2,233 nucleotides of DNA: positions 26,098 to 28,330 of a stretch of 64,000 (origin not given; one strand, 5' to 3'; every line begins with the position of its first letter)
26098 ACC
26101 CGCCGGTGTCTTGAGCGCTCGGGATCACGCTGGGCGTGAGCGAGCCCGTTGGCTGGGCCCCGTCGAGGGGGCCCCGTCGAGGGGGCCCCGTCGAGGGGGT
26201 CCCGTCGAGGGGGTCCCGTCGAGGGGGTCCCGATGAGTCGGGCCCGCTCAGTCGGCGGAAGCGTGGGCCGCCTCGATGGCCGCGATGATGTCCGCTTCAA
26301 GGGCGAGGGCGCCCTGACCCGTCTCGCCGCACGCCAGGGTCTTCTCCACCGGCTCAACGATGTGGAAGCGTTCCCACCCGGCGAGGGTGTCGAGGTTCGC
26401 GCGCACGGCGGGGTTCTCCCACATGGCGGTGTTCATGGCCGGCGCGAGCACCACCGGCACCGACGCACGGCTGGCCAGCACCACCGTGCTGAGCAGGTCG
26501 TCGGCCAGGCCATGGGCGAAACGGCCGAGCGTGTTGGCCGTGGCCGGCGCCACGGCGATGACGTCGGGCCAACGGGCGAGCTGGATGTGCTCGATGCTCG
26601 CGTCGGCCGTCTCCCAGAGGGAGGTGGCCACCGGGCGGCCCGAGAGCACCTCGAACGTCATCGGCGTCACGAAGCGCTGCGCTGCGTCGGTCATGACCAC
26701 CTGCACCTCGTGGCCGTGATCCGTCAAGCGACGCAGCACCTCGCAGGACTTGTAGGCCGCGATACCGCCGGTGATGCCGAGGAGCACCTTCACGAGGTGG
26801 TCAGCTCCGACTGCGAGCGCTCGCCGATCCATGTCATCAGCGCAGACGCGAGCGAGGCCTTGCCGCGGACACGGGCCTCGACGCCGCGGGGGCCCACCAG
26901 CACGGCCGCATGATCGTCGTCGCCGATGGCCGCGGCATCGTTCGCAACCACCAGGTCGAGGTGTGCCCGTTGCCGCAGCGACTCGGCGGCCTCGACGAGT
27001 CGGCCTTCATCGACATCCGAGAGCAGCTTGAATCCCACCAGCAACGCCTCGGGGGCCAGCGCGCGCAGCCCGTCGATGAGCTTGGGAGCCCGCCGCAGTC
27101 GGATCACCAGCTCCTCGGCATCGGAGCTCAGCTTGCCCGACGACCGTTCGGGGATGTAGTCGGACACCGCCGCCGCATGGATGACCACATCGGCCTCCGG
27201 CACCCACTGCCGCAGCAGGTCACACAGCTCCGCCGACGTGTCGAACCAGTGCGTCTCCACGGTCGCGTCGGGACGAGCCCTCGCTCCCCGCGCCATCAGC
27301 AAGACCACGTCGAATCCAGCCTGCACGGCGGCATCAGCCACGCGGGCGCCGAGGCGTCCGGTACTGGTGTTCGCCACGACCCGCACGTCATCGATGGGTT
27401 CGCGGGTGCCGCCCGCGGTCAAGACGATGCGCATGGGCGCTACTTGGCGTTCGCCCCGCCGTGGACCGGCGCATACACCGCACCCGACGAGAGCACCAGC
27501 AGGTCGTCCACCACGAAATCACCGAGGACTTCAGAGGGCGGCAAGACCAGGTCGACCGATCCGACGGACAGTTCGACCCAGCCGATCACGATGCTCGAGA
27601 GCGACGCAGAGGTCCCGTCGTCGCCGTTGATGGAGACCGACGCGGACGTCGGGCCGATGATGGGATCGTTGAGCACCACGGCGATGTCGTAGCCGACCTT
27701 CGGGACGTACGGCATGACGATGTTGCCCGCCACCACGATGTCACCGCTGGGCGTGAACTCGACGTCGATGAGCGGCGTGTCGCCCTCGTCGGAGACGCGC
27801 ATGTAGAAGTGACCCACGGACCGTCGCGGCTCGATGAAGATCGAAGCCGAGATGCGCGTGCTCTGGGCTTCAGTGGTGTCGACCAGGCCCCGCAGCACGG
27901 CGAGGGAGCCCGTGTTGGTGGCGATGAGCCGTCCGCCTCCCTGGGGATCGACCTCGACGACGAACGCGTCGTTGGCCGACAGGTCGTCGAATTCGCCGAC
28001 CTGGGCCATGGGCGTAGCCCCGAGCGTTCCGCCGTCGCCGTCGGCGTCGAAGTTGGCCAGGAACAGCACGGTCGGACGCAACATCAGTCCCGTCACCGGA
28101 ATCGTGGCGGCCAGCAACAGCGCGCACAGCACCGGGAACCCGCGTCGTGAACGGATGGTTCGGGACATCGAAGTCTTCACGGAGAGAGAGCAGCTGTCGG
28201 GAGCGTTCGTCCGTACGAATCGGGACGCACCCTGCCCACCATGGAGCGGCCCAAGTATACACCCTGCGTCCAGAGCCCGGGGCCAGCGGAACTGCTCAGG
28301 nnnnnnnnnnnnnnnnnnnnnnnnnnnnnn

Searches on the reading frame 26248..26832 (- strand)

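Call 8: search_protein_families(library=pfam, proteins=[window:26248-26832:-], max_evalue=0.001)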
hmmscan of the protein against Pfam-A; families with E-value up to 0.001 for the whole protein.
window:26248-26832:- (194 aa): 1 family
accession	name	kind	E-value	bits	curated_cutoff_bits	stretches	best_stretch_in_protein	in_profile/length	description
PF02441.25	Flavoprotein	-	2.2e-35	122.1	22.7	1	15-154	2-146/162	Flavoprotein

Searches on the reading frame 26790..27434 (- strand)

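Call 8: search_protein_families(library=pfam, proteins=[window:26790-27434:-], max_evalue=0.001)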
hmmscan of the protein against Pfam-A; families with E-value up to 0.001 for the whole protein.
window:26790-27434:- (214 aa): 1 family
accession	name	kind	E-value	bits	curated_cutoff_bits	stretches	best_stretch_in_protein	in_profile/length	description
PF04127.22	DFP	-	3.1e-39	135.2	22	1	2-175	5-181/186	DNA/pantothenate metabolism flavoprotein C-terminal domain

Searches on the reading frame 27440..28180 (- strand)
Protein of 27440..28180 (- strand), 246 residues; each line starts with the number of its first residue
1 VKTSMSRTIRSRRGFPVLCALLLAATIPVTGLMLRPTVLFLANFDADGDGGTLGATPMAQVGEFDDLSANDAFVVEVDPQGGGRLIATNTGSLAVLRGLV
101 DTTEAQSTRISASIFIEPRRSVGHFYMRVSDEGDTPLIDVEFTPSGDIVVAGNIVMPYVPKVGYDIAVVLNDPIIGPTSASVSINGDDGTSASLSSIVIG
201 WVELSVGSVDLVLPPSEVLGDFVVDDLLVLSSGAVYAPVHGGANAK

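Call 8: search_protein_families(library=pfam, proteins=[window:27440-28180:-], max_evalue=0.001)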
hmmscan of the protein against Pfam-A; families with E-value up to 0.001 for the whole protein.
window:27440-28180:- (246 aa): 0 families

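Call 71: search_protein_families(library=padloc, proteins=[window:27440-28180:-], max_evalue=0.01)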
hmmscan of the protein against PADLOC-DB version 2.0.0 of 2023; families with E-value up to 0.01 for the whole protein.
window:27440-28180:- (246 aa): 0 families
